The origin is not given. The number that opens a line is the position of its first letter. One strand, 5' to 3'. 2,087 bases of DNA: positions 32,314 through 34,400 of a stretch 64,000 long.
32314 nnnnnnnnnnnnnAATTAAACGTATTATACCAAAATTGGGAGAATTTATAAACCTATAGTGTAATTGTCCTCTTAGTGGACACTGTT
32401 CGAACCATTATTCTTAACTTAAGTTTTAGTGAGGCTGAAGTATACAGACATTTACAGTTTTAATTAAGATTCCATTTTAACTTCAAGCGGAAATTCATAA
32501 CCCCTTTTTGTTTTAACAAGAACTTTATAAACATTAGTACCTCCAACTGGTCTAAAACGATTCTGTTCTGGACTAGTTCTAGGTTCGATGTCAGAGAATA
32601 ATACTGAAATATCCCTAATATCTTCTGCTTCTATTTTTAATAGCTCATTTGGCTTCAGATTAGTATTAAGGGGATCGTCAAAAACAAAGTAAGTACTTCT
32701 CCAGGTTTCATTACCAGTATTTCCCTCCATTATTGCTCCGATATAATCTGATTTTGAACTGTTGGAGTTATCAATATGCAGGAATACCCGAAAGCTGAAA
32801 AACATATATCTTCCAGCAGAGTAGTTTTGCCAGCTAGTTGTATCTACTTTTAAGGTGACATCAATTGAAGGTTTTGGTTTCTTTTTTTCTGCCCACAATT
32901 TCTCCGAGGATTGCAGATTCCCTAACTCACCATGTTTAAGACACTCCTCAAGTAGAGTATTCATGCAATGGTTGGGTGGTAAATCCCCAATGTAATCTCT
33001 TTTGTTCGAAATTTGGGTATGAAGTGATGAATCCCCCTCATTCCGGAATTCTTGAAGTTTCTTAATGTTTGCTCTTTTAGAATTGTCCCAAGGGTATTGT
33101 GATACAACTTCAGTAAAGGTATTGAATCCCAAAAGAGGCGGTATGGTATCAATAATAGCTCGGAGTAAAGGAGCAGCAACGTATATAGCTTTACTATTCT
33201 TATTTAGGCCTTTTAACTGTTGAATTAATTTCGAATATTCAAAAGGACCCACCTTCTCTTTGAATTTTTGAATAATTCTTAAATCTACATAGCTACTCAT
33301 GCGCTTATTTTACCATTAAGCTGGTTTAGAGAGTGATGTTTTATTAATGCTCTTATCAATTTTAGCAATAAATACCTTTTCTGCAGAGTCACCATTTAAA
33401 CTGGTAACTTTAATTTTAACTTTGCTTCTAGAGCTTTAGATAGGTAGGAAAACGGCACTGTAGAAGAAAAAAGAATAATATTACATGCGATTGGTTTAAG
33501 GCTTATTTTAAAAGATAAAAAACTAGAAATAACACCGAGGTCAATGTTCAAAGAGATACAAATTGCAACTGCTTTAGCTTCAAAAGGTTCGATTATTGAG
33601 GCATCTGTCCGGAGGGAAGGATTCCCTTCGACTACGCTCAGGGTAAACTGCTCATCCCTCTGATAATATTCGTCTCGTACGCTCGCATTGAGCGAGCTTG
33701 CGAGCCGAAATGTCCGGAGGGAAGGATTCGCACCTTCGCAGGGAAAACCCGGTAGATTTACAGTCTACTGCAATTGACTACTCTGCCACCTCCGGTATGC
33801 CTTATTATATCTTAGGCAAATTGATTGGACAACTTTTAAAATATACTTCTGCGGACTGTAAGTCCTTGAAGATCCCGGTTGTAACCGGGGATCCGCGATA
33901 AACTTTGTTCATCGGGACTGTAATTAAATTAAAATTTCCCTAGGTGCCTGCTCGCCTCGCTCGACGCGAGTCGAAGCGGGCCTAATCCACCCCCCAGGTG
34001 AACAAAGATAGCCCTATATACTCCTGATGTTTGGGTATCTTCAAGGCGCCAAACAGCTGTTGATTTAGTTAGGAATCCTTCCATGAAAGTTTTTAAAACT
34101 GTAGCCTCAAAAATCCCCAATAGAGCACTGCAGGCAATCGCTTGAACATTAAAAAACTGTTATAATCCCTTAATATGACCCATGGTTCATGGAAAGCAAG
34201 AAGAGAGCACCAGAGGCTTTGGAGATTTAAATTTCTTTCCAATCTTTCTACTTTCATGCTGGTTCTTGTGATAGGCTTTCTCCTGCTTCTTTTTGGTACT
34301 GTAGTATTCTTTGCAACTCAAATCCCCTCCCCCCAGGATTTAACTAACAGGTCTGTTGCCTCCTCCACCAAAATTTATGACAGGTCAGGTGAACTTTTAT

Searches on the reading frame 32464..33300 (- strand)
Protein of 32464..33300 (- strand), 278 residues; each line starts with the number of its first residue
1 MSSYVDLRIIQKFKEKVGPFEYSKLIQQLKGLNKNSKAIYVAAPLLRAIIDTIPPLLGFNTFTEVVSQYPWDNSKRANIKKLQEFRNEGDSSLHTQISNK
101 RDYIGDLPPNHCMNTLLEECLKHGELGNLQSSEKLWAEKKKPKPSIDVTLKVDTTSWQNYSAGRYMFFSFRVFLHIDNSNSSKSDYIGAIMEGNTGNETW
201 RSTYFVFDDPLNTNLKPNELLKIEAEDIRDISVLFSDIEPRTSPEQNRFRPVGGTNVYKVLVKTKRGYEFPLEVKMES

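Call 3: search_protein_families(library=pfam, proteins=[window:32464-33300:-], max_evalue=1)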
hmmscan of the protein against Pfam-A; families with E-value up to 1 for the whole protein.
window:32464-33300:- (278 aa): 0 families

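Call 4: search_protein_families(library=padloc, proteins=[window:32464-33300:-], max_evalue=1)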
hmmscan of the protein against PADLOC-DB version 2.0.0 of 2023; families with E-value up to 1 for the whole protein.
window:32464-33300:- (278 aa): 0 families

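Call 5: search_protein_families(library=ncbifam, proteins=[window:32464-33300:-], max_evalue=1)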
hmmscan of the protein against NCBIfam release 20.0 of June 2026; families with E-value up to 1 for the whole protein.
window:32464-33300:- (278 aa): 1 family
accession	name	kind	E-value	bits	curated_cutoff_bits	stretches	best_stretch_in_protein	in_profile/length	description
NF004445.0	PRK05777.2-3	equivalog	0.31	9.9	408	1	24-59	356-391/475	NADH-quinone oxidoreductase subunit NuoN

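Call 10: find_homologous_proteins(query=window:32464-33300:-, max_evalue=0.01)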
Query window:32464-33300:- (278 aa): 8 proteins with E <= 0.01 among 256 candidates.
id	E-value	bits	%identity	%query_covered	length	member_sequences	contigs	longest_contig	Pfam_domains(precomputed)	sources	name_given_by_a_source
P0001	6.7e-185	631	100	100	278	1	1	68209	-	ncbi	-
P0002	3.6e-141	488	78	100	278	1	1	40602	-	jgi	jgi:hypothetical protein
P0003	4.4e-137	474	75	99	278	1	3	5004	-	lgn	-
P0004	1.9e-133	462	73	100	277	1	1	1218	-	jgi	jgi:hypothetical protein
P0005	1.9e-128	446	71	99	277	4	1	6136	-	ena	-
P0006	8.8e-125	434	70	100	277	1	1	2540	-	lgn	-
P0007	2.7e-124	432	70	100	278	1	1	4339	-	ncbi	-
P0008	5.9e-101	356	57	99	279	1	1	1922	-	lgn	-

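Call 11: find_encoding_contigs(protein=P0002, flank=10000, max_places=3)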
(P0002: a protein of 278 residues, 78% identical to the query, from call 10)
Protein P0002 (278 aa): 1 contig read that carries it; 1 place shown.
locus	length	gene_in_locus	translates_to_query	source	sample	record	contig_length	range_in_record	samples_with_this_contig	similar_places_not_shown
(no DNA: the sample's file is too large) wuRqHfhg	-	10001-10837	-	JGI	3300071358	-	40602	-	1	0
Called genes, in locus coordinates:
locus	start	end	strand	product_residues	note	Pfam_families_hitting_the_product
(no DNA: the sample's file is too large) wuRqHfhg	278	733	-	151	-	-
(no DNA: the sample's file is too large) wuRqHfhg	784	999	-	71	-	PF13560:HTH_31, PF12844:HTH_19, PF01381:HTH_3, PF13443:HTH_26 (weak)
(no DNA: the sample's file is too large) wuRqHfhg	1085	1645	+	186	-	-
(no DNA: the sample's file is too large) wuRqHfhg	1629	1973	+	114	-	PF09397:FtsK_gamma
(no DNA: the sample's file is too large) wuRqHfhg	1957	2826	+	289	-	-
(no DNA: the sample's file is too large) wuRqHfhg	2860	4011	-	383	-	PF01420:Methylase_S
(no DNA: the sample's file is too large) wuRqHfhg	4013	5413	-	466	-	PF12161:HsdM_N (weak), PF02384:N6_Mtase, PF01170:UPF0020 (weak), PF07669:Eco57I (weak)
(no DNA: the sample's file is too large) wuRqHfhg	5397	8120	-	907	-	PF04313:HSDR_N (weak), PF00270:DEAD, PF04851:ResIII, PF18766:SWI2_SNF2, PF00271:Helicase_C, PF08463:EcoEI_R_C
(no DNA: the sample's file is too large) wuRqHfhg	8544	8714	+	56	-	PF07411:DUF1508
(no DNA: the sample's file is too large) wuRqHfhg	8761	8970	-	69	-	-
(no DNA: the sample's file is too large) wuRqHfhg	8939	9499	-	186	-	PF00239:Resolvase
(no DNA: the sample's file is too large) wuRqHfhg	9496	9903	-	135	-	-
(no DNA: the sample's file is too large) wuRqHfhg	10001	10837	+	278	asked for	-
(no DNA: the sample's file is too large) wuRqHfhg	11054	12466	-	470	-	-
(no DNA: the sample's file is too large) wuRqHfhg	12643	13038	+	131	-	-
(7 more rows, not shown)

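Call 12: find_encoding_contigs(protein=P0005, flank=10000, max_places=3)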
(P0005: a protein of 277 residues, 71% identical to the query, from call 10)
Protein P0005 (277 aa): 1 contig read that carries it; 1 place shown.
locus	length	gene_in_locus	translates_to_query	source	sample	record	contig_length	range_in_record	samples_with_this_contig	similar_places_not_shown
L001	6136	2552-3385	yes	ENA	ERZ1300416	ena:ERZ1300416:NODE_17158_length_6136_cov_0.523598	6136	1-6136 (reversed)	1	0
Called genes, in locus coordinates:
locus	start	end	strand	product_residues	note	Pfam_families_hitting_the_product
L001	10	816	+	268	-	PF07690:MFS_1, PF12832:MFS_1_like (weak)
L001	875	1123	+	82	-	-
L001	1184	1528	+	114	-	PF00005:ABC_tran, PF13304:AAA_21 (faint)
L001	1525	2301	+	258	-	PF12848:ABC_tran_Xtn, PF00005:ABC_tran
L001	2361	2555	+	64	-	-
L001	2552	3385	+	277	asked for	-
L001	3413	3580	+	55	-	-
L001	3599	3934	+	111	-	-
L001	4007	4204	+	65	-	-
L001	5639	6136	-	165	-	?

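Call 13: find_encoding_contigs(protein=P0007, flank=10000, max_places=3)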
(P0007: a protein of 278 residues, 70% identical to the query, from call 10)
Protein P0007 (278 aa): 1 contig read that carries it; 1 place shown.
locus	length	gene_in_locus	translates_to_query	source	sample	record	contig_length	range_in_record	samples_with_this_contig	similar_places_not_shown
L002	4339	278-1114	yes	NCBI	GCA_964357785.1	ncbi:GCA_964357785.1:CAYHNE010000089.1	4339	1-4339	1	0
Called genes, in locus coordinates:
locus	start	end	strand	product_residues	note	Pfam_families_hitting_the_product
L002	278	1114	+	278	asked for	-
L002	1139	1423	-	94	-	-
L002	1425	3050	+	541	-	PF02366:PMT, PF13231:PMT_2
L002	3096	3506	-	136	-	PF00380:Ribosomal_S9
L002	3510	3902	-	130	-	PF00572:Ribosomal_L13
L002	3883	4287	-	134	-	PF01196:Ribosomal_L17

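Call 29: predict_structure(alignment_id=A2)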
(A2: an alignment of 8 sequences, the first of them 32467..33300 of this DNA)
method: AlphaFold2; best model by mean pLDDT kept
length: 278 residues; sequences in the alignment: 8
mean_pLDDT: 76.9   pTM: 0.50
mean pLDDT of the five models: 76.9, 76.6, 75.6, 66.3, 44.4
residues with pLDDT >= 90: 64; 70-90: 142; 50-70: 43; < 50: 29
segments of 3 or more residues with pLDDT < 50: 87-110, 245-248
pLDDT, mean of each block of 10 residues (from residue 1): 78 87 90 76 77 85 79 72 55 39 41 78 83 80 82 82 71 91 90 75 87 89 92 79 51 71 90 86
secondary structure, 60 per line:
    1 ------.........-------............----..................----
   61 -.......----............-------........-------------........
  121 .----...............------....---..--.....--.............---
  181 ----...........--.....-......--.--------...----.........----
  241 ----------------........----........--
elements in order: H7-15 H23-34 H39-56 H62-68 H73-84 H92-99 H113-121 H126-140 E147-150 E158-162 E165-177 E185-195 E198-202 E204-209 E221-223 E228-236 E257-264 E269-276

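Call 36: search_protein_representatives(alignment_id=A2)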
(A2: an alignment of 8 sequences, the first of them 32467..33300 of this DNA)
Query: 8 sequences, 278 profile positions. Proteins with E-value up to 0.001 (for the whole library): 997; up to 1e-10: 172; up to 1e-30: 29. The best 150 are listed.
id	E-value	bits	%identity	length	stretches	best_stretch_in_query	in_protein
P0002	1.6e-167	572.4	-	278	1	1-278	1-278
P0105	2.6e-71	256.8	-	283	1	2-275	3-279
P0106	9.5e-64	232.0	-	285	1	2-275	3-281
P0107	3.3e-60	220.4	-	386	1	4-274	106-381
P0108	3.6e-59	217.0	-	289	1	1-275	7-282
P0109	7.0e-59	216.0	-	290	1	2-274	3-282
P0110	1.1e-56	208.8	-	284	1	3-273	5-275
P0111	1.3e-53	198.8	-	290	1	2-275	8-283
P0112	1.5e-53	198.5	-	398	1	3-272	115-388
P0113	4.4e-52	193.7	-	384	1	3-274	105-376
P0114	7.1e-51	189.8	-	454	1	2-275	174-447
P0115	1.0e-50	189.3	-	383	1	2-268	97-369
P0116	3.0e-50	187.7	-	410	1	2-275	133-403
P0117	2.2e-49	184.9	-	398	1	3-272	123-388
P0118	1.6e-48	182.0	-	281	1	4-236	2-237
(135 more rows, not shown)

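Call 39: search_protein_families(library=pfam, alignment_id=A4, max_evalue=0.01)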
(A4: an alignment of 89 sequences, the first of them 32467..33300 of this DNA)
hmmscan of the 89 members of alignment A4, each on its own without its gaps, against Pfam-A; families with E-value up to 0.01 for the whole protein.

A. member 1, window:32467-33300:- (278 aa): 0 families

B. families by the number of members that match (of 89 scanned): 5 families
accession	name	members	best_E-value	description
PF24698.1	DUF7662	5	4.2e-19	Domain of unknown function (DUF7662)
PF24706.1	DUF7669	1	4.5e-22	Domain of unknown function (DUF7669)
PF04326.19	SLFN_AlbA_2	1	6.3e-13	Schlafen, AlbA_2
PF05347.21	Complex1_LYR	1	0.0047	Complex 1 protein (LYR family)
PF17618.7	SL4P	1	0.0061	Uncharacterized Strongylid L4 protein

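Call 40: search_solved_structures(query=A4, max_evalue=10)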
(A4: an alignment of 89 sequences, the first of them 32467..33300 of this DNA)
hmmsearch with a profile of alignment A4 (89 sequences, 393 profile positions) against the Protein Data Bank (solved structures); distinct sequences matched with E-value up to 10: 0.

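Call 59: search_protein_families(library=padloc, alignment_id=A4, max_evalue=0.01)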
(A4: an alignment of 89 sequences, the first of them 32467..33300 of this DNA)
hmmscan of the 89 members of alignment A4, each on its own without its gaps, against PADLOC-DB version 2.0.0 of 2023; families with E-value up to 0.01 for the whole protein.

A. member 1, window:32467-33300:- (278 aa): 0 families

B. families by the number of members that match (of 89 scanned): 5 families
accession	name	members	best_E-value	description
PDLC04869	PDC-S05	1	2.8e-20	-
PDLC04879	PDC-S05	1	3.2e-19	-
PDLC05005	PDC-S35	1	5e-08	-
PDLC03997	PD-Lambda-5_A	1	0.0063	-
PDLC05007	PDC-S35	1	0.0092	-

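Call 60: search_protein_families(library=ncbifam, alignment_id=A4, max_evalue=0.01)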
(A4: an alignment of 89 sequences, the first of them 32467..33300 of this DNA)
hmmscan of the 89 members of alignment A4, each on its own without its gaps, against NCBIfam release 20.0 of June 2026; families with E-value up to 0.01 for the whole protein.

A. member 1, window:32467-33300:- (278 aa): 0 families

B. families by the number of members that match (of 89 scanned): 2 families
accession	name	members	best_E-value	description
NF047515.1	SpiroCoCo_C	1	0.0042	SpiroCoCo family coiled-coil protein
NF041095.1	dival_cat_tol_CutA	1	0.0075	divalent-cation tolerance protein CutA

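Call 78: find_related_loci(query=A4, collection=viral_contigs, flank=6000)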
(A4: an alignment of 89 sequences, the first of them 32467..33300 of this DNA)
Query A4 (278 aa) in viral_contigs; peptide patterns used: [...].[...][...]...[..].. (x = any residue, [..] = any of these).
28 stretches matched a pattern; 9 encode a relative of the query (tblastn E <= 1e-3); 9 distinct loci.
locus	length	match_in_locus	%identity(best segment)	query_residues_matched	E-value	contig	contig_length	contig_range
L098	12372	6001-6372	33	2-120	3e-13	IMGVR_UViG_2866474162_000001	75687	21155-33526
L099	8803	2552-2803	39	20-100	2e-12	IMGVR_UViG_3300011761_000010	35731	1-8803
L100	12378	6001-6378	32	4-121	2e-11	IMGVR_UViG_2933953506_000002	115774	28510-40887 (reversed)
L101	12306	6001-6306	37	4-102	4e-11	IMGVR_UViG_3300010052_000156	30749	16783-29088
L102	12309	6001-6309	34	2-100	1e-10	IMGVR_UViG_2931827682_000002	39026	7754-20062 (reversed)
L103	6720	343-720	28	3-122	2e-9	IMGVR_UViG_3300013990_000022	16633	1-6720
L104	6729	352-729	29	3-122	4e-9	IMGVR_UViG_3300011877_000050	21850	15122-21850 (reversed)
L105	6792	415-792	29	3-122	5e-9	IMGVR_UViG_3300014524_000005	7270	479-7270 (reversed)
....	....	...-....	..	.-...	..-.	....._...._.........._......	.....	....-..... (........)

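Call 80: search_protein_families(library=phrogs, proteins=[window:32467-33300:-, L098:5245-6387:+, L099:2072-2881:+, L100:5263-6390:+, L101:5614-6381:+, L102:5623-6393:+, L103:1-744:+], max_evalue=0.01)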
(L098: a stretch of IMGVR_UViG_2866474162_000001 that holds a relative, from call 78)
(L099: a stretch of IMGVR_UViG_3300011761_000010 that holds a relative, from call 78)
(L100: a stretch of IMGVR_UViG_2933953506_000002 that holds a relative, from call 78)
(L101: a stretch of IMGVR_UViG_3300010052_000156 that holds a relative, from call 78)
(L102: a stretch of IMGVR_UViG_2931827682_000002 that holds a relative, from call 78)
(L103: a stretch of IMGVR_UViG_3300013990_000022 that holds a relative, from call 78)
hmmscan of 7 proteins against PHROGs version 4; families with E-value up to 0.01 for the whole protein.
window:32467-33300:- (278 aa): 0 families

L098:5245-6387:+ (381 aa): 0 families

L099:2072-2881:+ (270 aa): 0 families

L100:5263-6390:+ (376 aa): 0 families

L101:5614-6381:+ (256 aa): 0 families

L102:5623-6393:+ (257 aa): 0 families

L103:1-744:+ (248 aa): 0 families

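Call 85: find_encoding_contigs(protein=P0003, flank=5000, max_places=3)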
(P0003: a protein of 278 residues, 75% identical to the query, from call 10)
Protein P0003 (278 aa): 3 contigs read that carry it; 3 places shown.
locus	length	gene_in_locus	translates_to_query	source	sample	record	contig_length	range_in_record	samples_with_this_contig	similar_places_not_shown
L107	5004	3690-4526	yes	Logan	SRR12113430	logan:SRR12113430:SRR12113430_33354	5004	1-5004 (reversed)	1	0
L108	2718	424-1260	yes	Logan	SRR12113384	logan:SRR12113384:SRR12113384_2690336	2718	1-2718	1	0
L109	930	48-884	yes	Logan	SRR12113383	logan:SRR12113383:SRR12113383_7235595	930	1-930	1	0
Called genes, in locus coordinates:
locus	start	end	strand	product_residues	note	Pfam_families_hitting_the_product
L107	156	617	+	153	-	PF12869:tRNA_anti-like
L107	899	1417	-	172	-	-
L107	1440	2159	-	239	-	PF00239:Resolvase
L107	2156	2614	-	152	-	-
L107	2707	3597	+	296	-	-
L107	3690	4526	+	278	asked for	-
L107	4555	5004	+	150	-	?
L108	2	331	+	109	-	?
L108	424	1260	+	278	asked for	-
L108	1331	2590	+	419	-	-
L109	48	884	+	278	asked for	-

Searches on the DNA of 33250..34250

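Call 57: search_rna_families(source=window, start=33250, end=34250, threshold=evalue, max_evalue=1)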
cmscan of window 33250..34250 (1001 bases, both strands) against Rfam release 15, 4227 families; matches with E-value up to 1: 1.
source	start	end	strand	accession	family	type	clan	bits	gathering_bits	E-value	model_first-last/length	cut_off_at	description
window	33713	33795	-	RF00005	tRNA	Gene; tRNA;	CL00001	55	29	6.6e-11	1-71/71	no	tRNA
